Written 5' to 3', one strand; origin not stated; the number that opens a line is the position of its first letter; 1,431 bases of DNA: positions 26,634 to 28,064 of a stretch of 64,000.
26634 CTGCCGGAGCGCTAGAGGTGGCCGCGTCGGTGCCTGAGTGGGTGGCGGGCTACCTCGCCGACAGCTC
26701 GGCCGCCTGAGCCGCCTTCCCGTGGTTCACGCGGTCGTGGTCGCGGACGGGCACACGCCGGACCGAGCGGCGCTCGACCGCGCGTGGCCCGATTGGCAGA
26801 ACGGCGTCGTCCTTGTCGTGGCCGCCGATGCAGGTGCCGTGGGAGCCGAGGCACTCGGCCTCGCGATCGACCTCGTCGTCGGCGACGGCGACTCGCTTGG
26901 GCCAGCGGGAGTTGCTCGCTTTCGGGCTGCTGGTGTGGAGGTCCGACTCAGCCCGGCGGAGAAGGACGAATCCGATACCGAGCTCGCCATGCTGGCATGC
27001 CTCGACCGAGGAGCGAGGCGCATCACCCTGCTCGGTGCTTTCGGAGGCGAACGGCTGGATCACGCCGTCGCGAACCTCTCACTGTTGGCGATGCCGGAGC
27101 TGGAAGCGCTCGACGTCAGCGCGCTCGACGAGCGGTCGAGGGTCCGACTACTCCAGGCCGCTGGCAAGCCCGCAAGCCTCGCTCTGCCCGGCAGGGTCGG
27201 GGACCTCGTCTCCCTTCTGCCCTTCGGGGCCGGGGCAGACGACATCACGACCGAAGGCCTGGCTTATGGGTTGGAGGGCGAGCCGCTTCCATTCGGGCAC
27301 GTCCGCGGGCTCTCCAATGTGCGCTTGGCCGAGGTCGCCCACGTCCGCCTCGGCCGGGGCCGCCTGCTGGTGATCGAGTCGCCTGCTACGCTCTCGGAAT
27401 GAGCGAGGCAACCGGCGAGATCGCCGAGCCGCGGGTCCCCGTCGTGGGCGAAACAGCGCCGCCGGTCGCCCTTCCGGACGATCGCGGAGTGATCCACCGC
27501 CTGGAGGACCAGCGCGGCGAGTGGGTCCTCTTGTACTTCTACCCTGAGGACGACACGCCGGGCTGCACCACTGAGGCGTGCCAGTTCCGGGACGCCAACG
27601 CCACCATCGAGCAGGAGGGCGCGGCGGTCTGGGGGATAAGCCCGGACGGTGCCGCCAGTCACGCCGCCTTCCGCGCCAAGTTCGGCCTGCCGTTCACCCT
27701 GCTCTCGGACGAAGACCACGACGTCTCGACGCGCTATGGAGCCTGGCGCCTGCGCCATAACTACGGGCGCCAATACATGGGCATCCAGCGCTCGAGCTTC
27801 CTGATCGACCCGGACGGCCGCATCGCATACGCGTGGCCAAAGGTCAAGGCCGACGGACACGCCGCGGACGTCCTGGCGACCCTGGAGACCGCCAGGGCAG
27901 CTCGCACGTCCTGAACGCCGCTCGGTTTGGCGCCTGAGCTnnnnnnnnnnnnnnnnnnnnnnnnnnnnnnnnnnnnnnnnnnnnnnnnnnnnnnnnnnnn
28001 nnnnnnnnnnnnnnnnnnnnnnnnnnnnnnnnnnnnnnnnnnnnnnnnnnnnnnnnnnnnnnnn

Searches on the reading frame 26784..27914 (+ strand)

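Call 37: search_protein_families(library=pfam, proteins=[window:26784-27914:+], max_evalue=0.001)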
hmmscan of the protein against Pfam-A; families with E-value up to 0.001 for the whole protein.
window:26784-27914:+ (376 aa): 2 families
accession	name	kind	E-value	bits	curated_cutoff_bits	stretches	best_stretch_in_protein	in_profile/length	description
PF00578.27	AhpC-TSA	-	5.2e-36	123.8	26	1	221-349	1-123/124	AhpC/TSA family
PF08534.16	Redoxin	-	4.4e-15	56.2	26.6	1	221-350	2-131/148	Redoxin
